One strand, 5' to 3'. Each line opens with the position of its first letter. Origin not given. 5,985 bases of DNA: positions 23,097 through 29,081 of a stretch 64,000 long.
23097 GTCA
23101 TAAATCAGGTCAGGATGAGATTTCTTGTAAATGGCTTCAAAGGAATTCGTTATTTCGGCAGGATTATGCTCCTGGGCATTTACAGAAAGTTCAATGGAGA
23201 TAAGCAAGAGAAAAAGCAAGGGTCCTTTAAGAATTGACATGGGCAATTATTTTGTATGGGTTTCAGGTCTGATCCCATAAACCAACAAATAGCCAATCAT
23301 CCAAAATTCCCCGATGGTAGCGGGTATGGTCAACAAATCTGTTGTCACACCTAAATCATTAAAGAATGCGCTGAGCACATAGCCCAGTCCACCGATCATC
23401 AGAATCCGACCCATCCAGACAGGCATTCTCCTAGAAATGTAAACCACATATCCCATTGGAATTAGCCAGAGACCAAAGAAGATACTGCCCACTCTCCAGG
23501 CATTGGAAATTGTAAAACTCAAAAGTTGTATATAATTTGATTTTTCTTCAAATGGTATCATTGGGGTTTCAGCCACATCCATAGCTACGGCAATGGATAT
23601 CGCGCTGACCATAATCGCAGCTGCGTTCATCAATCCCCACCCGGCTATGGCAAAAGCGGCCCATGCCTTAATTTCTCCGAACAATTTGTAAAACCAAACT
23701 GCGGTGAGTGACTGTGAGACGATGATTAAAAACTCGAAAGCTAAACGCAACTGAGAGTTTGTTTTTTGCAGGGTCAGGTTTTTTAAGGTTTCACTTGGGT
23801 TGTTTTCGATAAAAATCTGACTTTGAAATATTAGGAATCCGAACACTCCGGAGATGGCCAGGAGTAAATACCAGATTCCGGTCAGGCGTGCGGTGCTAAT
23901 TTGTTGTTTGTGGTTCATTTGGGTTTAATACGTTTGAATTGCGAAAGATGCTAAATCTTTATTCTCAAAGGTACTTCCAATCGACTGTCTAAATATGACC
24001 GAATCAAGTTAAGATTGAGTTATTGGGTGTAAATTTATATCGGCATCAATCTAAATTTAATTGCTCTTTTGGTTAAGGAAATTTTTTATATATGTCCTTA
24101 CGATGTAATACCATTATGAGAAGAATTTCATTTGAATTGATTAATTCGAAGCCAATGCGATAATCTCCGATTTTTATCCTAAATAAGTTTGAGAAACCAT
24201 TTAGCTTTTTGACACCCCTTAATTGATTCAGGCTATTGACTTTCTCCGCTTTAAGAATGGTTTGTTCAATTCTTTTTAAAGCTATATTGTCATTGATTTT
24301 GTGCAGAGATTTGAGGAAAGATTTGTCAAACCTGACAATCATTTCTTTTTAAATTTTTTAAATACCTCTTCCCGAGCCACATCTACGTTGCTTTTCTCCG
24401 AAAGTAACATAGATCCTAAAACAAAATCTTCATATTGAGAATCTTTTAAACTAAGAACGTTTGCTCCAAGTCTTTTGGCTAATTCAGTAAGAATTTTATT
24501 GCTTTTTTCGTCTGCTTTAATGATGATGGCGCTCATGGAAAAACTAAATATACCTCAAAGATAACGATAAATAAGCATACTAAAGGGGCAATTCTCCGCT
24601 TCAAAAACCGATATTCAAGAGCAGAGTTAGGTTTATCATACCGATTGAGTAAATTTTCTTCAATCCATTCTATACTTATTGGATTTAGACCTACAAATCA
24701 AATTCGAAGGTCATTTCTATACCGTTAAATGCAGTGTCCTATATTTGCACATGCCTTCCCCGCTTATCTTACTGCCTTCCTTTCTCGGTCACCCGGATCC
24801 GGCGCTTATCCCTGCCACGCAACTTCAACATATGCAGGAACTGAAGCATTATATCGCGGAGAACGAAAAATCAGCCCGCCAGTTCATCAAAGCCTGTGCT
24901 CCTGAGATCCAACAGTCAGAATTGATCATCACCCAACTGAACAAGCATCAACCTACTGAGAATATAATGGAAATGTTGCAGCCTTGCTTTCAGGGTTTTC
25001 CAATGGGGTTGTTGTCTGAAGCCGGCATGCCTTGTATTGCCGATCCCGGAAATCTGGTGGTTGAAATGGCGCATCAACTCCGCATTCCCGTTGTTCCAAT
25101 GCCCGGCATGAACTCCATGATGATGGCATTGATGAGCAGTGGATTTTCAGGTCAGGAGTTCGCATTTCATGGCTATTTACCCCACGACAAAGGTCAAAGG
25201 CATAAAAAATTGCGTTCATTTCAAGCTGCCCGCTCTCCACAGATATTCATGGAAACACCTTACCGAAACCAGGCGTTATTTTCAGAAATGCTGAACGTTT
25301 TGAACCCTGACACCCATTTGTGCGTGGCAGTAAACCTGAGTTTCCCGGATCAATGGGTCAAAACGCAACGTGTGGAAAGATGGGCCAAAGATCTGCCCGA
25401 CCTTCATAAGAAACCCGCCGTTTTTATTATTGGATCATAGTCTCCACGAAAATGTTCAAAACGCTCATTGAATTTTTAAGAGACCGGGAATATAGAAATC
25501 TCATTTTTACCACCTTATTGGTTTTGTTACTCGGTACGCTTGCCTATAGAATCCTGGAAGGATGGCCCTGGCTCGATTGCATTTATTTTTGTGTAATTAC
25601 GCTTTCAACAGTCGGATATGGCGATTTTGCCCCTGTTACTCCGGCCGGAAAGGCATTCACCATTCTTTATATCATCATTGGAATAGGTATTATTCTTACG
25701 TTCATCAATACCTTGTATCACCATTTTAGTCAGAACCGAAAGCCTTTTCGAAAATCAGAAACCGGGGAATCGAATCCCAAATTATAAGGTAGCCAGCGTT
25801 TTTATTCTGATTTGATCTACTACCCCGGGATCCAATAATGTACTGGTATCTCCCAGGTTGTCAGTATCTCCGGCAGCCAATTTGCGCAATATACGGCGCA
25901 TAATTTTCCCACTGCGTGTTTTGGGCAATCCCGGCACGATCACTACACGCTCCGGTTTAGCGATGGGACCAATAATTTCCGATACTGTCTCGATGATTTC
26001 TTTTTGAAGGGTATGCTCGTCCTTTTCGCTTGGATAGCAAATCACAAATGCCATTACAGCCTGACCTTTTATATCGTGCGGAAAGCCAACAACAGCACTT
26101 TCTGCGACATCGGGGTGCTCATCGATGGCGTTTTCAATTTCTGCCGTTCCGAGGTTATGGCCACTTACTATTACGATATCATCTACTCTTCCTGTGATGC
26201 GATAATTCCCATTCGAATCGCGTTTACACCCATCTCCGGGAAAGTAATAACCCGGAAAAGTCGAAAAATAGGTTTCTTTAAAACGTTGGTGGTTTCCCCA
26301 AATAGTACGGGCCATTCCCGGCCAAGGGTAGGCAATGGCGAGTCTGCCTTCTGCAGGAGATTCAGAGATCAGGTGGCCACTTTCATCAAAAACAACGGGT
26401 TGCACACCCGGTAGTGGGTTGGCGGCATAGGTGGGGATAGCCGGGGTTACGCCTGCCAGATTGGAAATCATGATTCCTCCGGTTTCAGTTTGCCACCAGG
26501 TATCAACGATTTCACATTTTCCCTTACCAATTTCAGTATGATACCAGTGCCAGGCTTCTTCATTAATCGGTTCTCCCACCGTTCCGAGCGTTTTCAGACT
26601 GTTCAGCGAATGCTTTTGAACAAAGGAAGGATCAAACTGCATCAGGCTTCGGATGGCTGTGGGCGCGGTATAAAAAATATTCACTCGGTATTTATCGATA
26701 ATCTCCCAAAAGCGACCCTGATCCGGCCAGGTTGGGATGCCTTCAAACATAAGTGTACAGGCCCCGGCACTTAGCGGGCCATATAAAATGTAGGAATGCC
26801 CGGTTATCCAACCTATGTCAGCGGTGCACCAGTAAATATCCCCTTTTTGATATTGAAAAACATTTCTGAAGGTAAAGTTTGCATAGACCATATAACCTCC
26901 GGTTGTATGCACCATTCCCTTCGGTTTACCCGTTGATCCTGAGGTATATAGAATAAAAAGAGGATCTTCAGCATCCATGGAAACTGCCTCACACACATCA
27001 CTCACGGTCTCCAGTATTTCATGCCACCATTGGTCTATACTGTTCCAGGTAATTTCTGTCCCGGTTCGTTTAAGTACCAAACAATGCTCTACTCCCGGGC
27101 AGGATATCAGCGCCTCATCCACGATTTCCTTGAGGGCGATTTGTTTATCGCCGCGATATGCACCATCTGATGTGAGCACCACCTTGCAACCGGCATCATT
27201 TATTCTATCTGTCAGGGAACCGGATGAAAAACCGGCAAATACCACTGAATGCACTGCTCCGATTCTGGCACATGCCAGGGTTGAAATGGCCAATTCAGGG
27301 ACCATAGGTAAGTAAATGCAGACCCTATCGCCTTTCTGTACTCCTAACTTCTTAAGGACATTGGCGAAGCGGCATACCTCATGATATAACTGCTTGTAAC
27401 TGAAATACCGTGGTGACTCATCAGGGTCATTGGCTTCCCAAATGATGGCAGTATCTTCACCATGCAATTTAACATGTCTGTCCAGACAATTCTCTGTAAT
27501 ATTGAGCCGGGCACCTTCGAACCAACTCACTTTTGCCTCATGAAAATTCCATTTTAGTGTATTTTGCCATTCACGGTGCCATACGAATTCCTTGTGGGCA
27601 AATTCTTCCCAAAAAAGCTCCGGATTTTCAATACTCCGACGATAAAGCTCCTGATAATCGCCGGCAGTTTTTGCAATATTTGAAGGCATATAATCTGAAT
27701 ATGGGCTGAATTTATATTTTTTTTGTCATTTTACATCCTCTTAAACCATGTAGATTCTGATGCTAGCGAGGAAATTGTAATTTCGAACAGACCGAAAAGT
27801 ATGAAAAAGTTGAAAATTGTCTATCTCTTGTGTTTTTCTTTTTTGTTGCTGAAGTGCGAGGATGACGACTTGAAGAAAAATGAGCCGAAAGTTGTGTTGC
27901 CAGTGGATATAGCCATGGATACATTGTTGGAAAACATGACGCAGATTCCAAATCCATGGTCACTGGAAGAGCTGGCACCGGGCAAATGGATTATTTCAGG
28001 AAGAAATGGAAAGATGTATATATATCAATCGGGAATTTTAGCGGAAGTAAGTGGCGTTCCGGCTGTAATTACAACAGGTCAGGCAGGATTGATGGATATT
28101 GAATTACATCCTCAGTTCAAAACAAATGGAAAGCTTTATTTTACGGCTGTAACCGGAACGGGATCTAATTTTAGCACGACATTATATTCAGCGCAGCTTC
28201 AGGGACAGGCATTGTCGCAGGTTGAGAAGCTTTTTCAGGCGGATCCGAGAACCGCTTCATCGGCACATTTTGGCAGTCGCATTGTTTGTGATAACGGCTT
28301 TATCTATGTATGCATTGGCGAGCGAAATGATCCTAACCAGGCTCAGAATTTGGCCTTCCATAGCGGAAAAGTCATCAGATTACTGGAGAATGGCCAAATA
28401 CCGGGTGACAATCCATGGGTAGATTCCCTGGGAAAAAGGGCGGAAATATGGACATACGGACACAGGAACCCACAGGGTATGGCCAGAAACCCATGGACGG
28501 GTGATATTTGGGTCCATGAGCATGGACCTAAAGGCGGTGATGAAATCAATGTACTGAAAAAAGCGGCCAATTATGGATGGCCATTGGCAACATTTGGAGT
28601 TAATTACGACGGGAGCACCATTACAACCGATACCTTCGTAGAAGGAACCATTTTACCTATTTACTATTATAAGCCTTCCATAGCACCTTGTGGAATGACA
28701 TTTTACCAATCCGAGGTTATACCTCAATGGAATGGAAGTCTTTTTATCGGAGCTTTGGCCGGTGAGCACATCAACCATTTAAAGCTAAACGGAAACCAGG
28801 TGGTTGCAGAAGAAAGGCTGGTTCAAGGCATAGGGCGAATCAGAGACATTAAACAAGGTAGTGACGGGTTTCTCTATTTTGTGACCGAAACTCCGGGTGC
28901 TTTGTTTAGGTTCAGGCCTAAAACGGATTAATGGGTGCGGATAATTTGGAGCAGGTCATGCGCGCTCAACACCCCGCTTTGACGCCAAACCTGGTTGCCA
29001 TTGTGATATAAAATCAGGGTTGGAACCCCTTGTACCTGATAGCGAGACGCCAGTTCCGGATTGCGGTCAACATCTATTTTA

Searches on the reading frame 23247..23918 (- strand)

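Call 54: search_protein_families(library=pfam, proteins=[window:23247-23918:-], max_evalue=0.00001)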
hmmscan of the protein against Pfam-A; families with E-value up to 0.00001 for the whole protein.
window:23247-23918:- (223 aa): 1 family
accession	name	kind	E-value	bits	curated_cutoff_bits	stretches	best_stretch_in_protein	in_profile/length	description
PF14329.11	DUF4386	-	3.4e-42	145.2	27.6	1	12-215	1-210/210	Domain of unknown function (DUF4386)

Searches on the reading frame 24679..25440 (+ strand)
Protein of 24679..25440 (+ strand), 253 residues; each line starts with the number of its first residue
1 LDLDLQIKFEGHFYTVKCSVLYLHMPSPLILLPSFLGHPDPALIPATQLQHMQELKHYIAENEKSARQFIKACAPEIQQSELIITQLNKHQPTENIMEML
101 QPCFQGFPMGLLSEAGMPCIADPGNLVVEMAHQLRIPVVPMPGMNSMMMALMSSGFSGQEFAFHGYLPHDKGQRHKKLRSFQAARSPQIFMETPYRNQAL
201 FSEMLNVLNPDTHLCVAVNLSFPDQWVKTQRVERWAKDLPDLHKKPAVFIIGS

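Call 54: search_protein_families(library=pfam, proteins=[window:24679-25440:+], max_evalue=0.00001)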
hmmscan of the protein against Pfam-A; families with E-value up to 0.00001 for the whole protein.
window:24679-25440:+ (253 aa): 1 family
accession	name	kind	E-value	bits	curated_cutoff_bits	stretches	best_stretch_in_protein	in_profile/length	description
PF00590.25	TP_methylase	-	2.5e-09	37.8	27.8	1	93-231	64-207/212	Tetrapyrrole (Corrin/Porphyrin) Methylases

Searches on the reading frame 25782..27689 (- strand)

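Call 54: search_protein_families(library=pfam, proteins=[window:25782-27689:-], max_evalue=0.00001)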
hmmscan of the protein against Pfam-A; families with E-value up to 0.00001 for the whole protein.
window:25782-27689:- (635 aa): 3 families
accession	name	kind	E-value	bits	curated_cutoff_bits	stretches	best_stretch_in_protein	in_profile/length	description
PF00501.34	AMP-binding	-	3.6e-81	273.4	29.9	1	70-462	2-382/384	AMP-binding enzyme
PF13193.12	AMP-binding_C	-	1.5e-25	90.4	24.5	1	517-595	1-76/76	AMP-binding enzyme C-terminal domain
PF16177.11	ACAS_N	-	1.2e-18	67.1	27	1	12-68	1-55/55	Acetyl-coenzyme A synthetase N-terminus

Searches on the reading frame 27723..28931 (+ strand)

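Call 54: search_protein_families(library=pfam, proteins=[window:27723-28931:+], max_evalue=0.00001)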
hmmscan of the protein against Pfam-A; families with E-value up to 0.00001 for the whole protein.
window:27723-28931:+ (402 aa): 1 family
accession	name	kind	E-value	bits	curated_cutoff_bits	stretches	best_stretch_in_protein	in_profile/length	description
PF07995.17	GSDH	-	5.2e-112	374.8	25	1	77-395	3-331/332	Glucose / Sorbosone dehydrogenase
